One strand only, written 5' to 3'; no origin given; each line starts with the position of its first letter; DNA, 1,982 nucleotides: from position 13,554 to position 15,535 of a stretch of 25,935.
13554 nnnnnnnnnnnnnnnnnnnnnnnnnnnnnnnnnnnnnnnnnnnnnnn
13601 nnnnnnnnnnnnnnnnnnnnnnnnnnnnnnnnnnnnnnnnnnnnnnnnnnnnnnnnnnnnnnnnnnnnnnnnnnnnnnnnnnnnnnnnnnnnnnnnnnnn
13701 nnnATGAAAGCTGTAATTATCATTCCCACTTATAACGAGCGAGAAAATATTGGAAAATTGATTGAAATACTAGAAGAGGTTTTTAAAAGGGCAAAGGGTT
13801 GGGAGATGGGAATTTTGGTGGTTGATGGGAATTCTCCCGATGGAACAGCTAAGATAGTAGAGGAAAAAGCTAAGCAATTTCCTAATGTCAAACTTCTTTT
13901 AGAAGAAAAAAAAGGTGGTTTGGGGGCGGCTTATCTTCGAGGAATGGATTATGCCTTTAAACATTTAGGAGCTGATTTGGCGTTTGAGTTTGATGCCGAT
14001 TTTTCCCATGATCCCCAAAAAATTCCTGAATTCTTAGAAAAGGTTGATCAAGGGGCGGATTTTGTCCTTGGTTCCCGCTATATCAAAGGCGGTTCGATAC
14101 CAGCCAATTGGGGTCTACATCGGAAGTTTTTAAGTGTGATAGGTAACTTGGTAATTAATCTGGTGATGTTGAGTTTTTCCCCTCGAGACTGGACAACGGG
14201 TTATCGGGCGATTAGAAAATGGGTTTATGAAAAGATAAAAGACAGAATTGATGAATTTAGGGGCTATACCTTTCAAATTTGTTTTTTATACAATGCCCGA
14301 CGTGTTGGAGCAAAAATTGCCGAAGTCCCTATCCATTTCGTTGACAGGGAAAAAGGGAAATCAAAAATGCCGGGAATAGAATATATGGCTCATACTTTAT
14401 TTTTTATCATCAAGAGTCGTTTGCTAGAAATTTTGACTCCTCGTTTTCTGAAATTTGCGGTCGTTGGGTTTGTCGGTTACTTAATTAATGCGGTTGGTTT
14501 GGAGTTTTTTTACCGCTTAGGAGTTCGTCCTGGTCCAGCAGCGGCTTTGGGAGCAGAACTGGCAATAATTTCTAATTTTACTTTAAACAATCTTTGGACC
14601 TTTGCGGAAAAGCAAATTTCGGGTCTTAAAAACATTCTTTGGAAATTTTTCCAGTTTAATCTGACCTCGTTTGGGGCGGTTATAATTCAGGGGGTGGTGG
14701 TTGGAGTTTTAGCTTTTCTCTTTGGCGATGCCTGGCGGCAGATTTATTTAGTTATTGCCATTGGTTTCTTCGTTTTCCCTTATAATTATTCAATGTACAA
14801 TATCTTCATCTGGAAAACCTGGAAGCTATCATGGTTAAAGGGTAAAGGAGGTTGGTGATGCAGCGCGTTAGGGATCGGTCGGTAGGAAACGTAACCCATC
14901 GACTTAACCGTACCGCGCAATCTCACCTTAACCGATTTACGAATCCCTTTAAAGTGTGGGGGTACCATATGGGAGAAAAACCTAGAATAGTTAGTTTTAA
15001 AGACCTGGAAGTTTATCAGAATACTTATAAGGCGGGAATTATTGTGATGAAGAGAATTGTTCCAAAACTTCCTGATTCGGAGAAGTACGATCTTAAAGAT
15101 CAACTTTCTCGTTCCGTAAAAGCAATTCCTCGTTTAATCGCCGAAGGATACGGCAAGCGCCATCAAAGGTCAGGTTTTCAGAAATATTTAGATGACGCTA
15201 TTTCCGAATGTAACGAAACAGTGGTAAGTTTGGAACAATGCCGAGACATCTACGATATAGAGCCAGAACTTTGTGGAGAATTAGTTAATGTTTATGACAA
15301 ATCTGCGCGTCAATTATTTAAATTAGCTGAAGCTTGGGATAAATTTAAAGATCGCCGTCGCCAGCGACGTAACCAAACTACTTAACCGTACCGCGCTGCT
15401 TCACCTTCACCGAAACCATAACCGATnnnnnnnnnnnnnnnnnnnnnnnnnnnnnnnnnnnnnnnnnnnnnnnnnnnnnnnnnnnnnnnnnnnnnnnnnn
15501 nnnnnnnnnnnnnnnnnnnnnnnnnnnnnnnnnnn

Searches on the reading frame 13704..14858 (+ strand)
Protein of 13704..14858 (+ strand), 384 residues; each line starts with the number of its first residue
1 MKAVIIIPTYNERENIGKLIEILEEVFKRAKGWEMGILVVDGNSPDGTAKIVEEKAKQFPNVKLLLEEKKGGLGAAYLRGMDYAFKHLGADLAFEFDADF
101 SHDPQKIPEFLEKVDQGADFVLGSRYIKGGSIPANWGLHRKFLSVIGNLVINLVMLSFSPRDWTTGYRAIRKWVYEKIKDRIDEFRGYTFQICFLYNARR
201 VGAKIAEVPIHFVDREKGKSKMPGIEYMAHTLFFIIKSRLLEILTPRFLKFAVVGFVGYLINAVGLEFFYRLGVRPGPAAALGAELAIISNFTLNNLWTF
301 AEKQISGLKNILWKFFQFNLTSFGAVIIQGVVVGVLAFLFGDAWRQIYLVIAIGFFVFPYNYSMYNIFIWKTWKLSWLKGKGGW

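Call 5: search_protein_families(library=pfam, proteins=[window:13704-14858:+], max_evalue=0.01)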
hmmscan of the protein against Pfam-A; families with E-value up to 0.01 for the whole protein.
window:13704-14858:+ (384 aa): 2 families
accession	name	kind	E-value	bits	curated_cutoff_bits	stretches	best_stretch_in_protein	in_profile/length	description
PF00535.33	Glycos_transf_2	-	2.1e-24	86.8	23.3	1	5-192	2-163/168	Glycosyl transferase family 2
PF04138.20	GtrA_DPMS_TM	-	4.6e-13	49.8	26.1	1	250-370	1-117/117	GtrA/DPMS, transmembrane domain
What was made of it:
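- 13704..14858 (+): GT2a: polyprenyl-phosphate hexose synthase with a C-terminal four-helix GtrA-like TM domain. It is a homologue of archaeal type-III dolichyl-phosphate mannose synthase. PF00535 at 86.8 bits and PF04138 at 49.8 bits (call 5).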

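Call 6: search_protein_families(library=ncbifam, proteins=[window:13704-14858:+], max_evalue=0.01)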
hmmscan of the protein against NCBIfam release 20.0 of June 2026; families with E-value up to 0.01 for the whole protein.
window:13704-14858:+ (384 aa): 17 families
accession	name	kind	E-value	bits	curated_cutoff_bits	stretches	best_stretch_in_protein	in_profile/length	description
TIGR04182.1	glyco_TIGR04182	equivalog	2.7e-18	66.4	325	1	4-258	3-234/293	S-layer glycoprotein N-glycosyltransferase AglJ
NF007986.1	PRK10714.1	equivalog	1.8e-14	53.5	529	1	2-228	7-216/316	undecaprenyl-phosphate 4-deoxy-4-formamido-L-arabinose transferase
NF047588.1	GlcsyltransPgfSStrep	equivalog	6e-13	48.7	500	1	1-145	1-140/308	glycosyltransferase PgfS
NF058614.1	PPMAGASynPpgS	equivalog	3.8e-12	46.1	370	1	4-232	3-220/226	polyprenyl-phospho-N-acetylgalactosaminyl synthase PpgS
NF041391.1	DPhHxTase_Halo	equivalog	9.7e-11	41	375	1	9-222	3-192/213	dolichyl-phosphate hexose transferase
NF038302.1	EPS_HpsE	equivalog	1e-08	34.5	300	1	4-79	4-78/307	hormogonium polysaccharide biosynthesis glycosyltransferase HpsE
TIGR04283.1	glyco_like_mftF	equivalog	1.5e-07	31.2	182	1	5-57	3-51/221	TIGR04283 family arsenosugar biosynthesis glycosyltransferase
TIGR03469.1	HpnB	hypoth_equivalog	1.3e-06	27.7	379.25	1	4-117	47-163/386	hopene-associated glycosyltransferase HpnB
NF007482.0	PRK10073.1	equivalog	6.5e-06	25.4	423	1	4-105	9-101/334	glycosyltransferase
NF045692.1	OglycostaseCruG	equivalog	1.1e-05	24.5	600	1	3-100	43-138/386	2'-O-glycosyltransferase CruG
NF047683.1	TeichurnBiosyTuaG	equivalog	0.00013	21.7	400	1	4-107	9-104/252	teichuronic acid biosynthesis protein TuaG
NF010496.0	PRK13915.1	equivalog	0.00021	20.5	262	1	4-77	34-108/307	glucosyl-3-phosphoglycerate synthase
TIGR03937.1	PgaC_IcaA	equivalog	0.00022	20.3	422.3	1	4-84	48-124/407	poly-beta-1,6-N-acetyl-D-glucosamine synthase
NF041875.1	EPS_EpsD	equivalog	0.00058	19.3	370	1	5-84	3-78/325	exopolysaccharide biosynthesis glycosyltransferase EpsD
NF050050.1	ProtGlycPglI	equivalog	0.00086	18.8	500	1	4-128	5-122/306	GalNAc(5)-diNAcBac-PP-undecaprenol beta-1,3-glucosyltransferase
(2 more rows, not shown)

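Call 38: search_solved_structures(query=window:13704-14858:+, max_evalue=0.001)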
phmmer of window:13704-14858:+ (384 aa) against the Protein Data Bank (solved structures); distinct sequences matched with E-value up to 0.001: 13.
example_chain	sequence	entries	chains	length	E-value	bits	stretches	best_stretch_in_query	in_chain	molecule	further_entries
5mlz_A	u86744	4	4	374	1.3e-43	152.9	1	1-340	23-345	Dolichol monophosphate mannose synthase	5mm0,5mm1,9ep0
9bhc_C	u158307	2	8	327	3.7e-15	59.2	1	2-263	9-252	Undecaprenyl-phosphate 4-deoxy-4-formamido-L-arabinose transferase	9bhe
8vxh_A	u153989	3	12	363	5.2e-15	58.7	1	2-263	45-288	Undecaprenyl-phosphate 4-deoxy-4-formamido-L-arabinose transferase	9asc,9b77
9hwj_A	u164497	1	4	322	2.1e-13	53.4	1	2-238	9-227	Undecaprenyl-phosphate 4-deoxy-4-formamido-L-arabinose transferase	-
3bcv_A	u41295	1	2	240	8e-07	31.8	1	2-100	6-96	Putative glycosyltransferase protein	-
5ekp_C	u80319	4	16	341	9.4e-07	31.5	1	4-150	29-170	Uncharacterized glycosyltransferase sll0501 | Glycosyltransferase sll0501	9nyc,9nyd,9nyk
9nye_A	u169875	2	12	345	9.8e-07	31.5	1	4-150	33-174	Glycosyltransferase sll0501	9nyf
5eke_A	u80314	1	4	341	1.1e-06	31.3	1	4-150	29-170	Uncharacterized glycosyltransferase sll0501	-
6yv7_B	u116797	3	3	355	0.00011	24.7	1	3-100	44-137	Glycosyl transferase, family 2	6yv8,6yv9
6yv7_A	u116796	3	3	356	0.00011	24.7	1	3-100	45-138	Glycosyl transferase, family 2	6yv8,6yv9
9omj_A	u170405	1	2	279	0.00077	21.9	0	4-129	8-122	Glycosyltransferase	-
9omm_A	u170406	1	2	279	0.00078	21.9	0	4-129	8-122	Glycosyltransferase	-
9omh_A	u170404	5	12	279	0.00078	21.9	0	4-129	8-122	Glycosyltransferase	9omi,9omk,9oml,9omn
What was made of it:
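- GT2a is closest to an archaeal DPMS and weakly to AglJ (calls 6, 38).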

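Call 60: search_solved_structures(query=window:13704-14858:+, max_evalue=1e-20, show_alignments=1)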
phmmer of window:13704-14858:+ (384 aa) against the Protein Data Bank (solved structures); distinct sequences matched with E-value up to 1e-20: 1.
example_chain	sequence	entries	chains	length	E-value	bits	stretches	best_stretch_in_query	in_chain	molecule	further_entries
5mlz_A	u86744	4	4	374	1.3e-43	152.9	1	1-340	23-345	Dolichol monophosphate mannose synthase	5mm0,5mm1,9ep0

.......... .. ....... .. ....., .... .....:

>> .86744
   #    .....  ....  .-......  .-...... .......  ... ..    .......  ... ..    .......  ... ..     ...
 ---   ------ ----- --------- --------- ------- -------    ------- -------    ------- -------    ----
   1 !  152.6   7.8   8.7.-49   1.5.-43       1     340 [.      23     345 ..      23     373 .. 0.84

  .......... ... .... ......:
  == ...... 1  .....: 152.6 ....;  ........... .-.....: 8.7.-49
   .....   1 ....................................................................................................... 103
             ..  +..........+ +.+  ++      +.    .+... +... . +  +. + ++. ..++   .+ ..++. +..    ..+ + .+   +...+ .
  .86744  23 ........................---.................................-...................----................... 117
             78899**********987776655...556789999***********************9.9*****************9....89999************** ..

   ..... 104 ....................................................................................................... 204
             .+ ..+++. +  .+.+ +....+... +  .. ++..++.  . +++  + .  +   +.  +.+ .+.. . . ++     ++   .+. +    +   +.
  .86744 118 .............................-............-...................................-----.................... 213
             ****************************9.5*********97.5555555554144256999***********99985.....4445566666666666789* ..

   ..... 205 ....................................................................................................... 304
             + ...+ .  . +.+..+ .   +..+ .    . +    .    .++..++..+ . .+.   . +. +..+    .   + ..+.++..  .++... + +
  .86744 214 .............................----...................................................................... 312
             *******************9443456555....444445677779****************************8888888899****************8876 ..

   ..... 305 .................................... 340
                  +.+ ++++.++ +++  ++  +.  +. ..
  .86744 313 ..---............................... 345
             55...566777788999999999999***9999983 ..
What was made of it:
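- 13704..14858 (+): PDB 5mlz at E 1.3e-43, aligned over residues 1-340 including the TM domain (calls 38, 60).
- Closest known: Type-III dolichyl-phosphate mannose synthase of Pyrococcus furiosus. Same: GT2a aligns over the catalytic domain, the interface helices and the GtrA-like four-helix TM domain (E 1.3e-43; calls 38, 60).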

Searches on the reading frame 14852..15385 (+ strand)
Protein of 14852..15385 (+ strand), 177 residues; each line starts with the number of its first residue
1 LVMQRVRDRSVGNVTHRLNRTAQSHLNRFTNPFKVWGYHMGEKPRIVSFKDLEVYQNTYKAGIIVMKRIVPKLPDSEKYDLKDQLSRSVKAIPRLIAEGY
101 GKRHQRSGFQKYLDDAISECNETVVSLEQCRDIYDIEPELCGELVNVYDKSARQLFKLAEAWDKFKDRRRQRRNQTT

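Call 5: search_protein_families(library=pfam, proteins=[window:14852-15385:+], max_evalue=0.01)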
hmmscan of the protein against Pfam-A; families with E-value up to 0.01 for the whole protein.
window:14852-15385:+ (177 aa): 1 family
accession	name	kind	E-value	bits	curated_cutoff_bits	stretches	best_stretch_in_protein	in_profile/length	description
PF05635.17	23S_rRNA_IVP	-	2.6e-17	63.4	33.8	1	50-155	1-104/106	23S rRNA-intervening sequence protein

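Call 6: search_protein_families(library=ncbifam, proteins=[window:14852-15385:+], max_evalue=0.01)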
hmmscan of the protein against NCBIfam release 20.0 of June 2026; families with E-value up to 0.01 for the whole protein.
window:14852-15385:+ (177 aa): 3 families
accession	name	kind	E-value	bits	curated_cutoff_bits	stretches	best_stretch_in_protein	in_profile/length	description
TIGR02436.1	TIGR02436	subfamily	1.6e-13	50.8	24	1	67-159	13-105/109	four helix bundle protein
NF008911.0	PRK12275.1-2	subfamily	8.6e-09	35.9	137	1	47-122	2-75/118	hypothetical protein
NF008912.0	PRK12275.1-6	subfamily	3.5e-08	33.5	124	1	48-150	2-99/117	hypothetical protein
